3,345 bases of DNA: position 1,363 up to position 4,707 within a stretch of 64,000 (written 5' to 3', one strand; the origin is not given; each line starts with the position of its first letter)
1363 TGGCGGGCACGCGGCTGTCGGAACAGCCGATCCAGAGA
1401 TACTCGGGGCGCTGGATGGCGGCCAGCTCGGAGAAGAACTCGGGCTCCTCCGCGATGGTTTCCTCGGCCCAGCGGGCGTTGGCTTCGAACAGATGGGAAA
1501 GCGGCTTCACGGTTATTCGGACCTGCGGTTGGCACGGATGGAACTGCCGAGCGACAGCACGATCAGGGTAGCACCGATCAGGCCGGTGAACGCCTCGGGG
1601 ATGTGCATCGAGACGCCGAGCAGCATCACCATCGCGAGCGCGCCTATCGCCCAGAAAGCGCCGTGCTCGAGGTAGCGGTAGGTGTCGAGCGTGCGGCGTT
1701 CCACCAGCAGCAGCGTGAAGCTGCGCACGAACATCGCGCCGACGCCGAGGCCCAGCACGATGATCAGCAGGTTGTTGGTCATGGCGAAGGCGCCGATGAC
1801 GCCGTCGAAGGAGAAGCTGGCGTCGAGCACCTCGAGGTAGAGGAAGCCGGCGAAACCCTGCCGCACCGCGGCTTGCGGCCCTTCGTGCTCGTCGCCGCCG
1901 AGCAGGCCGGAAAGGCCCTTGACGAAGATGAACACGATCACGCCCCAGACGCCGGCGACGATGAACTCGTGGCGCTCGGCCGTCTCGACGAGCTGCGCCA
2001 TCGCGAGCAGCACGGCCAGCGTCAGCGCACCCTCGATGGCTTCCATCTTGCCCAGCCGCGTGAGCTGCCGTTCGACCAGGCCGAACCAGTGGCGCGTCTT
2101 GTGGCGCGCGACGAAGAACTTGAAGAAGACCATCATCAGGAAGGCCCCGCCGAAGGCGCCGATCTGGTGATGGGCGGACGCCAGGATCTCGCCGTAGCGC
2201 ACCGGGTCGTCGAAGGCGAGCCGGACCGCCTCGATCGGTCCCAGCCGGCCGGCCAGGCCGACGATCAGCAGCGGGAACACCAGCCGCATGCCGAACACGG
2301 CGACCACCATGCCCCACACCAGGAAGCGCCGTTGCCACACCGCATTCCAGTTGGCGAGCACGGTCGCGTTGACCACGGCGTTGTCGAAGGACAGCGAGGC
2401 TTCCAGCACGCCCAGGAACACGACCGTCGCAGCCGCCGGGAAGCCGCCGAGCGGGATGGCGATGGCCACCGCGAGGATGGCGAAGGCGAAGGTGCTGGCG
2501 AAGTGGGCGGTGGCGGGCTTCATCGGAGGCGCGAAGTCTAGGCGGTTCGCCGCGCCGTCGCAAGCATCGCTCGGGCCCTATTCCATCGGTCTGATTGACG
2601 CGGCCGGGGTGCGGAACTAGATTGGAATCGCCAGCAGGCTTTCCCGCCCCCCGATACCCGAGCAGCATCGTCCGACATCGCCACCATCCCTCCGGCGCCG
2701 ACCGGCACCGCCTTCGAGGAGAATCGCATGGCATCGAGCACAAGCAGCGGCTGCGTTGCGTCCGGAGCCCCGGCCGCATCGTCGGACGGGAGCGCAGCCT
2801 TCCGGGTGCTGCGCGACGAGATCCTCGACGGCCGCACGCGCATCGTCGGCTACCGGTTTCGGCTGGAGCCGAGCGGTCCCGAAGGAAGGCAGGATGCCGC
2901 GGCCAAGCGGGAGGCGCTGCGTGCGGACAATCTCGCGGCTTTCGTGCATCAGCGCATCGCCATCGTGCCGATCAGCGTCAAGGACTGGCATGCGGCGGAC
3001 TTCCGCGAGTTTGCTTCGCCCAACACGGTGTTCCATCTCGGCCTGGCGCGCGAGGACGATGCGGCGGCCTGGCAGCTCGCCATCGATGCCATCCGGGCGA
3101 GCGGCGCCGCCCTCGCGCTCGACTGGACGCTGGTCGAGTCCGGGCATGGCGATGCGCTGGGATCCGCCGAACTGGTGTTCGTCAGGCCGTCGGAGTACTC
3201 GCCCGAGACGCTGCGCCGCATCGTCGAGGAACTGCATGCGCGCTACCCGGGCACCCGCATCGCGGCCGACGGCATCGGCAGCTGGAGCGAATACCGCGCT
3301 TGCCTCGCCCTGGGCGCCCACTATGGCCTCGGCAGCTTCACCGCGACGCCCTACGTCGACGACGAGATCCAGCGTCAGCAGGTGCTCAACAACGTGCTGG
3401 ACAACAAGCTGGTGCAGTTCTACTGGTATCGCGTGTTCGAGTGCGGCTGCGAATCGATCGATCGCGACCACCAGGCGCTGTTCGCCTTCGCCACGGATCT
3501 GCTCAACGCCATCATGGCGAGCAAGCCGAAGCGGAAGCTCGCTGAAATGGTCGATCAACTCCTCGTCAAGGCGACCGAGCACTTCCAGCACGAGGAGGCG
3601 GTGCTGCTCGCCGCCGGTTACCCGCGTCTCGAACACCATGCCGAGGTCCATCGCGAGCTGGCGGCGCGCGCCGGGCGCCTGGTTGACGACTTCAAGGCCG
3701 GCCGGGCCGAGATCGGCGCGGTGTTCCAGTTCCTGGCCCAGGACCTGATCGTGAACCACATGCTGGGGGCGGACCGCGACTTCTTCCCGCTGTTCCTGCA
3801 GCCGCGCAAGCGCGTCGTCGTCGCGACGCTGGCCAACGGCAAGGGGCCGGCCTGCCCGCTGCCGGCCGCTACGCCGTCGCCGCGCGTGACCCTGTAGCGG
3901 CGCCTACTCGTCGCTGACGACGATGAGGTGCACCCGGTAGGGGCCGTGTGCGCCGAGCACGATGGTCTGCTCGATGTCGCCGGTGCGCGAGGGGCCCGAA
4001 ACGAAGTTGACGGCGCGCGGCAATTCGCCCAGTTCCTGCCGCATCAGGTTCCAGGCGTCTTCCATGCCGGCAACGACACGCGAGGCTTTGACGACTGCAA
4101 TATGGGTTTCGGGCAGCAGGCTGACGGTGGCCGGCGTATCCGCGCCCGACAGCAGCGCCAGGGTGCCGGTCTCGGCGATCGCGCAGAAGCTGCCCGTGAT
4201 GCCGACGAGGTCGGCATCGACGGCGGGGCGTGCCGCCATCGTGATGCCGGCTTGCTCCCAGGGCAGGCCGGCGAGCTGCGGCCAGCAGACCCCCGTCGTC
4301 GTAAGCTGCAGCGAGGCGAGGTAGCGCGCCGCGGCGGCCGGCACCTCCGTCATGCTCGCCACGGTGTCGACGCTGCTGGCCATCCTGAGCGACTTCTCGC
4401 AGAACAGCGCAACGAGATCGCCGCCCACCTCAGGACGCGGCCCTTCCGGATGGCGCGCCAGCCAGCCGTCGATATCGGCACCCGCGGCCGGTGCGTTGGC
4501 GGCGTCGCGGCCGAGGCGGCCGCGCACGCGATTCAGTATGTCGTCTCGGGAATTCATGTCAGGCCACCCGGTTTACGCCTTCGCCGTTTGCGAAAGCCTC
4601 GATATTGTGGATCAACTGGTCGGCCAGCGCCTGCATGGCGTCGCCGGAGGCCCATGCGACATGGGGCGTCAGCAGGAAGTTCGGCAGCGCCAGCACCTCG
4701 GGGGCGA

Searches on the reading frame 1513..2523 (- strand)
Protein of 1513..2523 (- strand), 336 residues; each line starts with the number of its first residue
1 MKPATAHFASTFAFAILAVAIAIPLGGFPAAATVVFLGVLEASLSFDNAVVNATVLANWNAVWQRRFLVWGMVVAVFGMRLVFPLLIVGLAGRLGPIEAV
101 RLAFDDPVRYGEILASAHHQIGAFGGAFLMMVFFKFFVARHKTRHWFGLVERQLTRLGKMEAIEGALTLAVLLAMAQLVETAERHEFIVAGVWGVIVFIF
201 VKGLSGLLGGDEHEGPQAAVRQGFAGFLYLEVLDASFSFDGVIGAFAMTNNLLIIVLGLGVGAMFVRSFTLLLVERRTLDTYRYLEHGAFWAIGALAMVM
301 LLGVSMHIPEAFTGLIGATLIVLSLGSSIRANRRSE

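Call 64: search_protein_families(library=pfam, proteins=[window:1513-2523:-], max_evalue=0.01)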
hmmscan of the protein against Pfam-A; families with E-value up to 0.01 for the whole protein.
window:1513-2523:- (336 aa): 2 families
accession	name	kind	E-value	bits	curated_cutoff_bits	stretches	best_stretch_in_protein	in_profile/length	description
PF04332.21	DUF475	-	3.7e-106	355.7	27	1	46-334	1-292/293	Protein of unknown function (DUF475)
PF03741.22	TerC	-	7.2e-18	65.4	27.8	1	39-302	5-176/178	Integral membrane protein TerC family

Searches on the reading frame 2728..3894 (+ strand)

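Call 64: search_protein_families(library=pfam, proteins=[window:2728-3894:+], max_evalue=0.01)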
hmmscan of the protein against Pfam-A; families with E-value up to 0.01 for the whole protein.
window:2728-3894:+ (389 aa): 1 family
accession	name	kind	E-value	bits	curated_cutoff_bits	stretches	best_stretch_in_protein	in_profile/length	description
PF01814.28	Hemerythrin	-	5.3e-13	50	25.3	1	242-355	4-126/127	Hemerythrin HHE cation binding domain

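Call 72: search_protein_families(library=ncbifam, proteins=[window:2728-3894:+], max_evalue=0.01)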
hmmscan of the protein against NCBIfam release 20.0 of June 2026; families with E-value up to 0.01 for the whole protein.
window:2728-3894:+ (389 aa): 4 families
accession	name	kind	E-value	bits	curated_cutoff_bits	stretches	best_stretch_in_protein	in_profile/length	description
TIGR02481.1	hemeryth_dom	domain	1.1e-25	90.1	51.75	1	233-355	2-125/126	hemerythrin domain-containing protein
NF033749.1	bact_hemeryth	subfamily_domain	1.7e-21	76.7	84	1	232-355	3-127/129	bacteriohemerythrin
NF002007.0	PRK00808.1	equivalog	2.8e-13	50.3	109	1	230-352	3-123/156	bacteriohemerythrin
TIGR00058.1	Hemerythrin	subfamily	2.5e-08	34.5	131.85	1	231-349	5-108/115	hemerythrin family non-heme iron protein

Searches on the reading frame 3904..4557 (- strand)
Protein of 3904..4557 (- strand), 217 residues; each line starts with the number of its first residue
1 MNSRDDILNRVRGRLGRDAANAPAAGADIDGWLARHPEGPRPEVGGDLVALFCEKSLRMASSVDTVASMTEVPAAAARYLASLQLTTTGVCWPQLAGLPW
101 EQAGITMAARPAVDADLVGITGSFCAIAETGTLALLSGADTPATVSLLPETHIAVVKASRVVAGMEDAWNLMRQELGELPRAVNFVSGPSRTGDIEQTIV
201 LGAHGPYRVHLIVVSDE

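Call 64: search_protein_families(library=pfam, proteins=[window:3904-4557:-], max_evalue=0.01)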
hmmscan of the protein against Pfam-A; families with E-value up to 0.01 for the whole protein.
window:3904-4557:- (217 aa): 1 family
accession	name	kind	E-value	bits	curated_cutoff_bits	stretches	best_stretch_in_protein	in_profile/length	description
PF02589.21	LUD_dom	-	1.5e-30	106.8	22.6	1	118-214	87-189/189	LUD domain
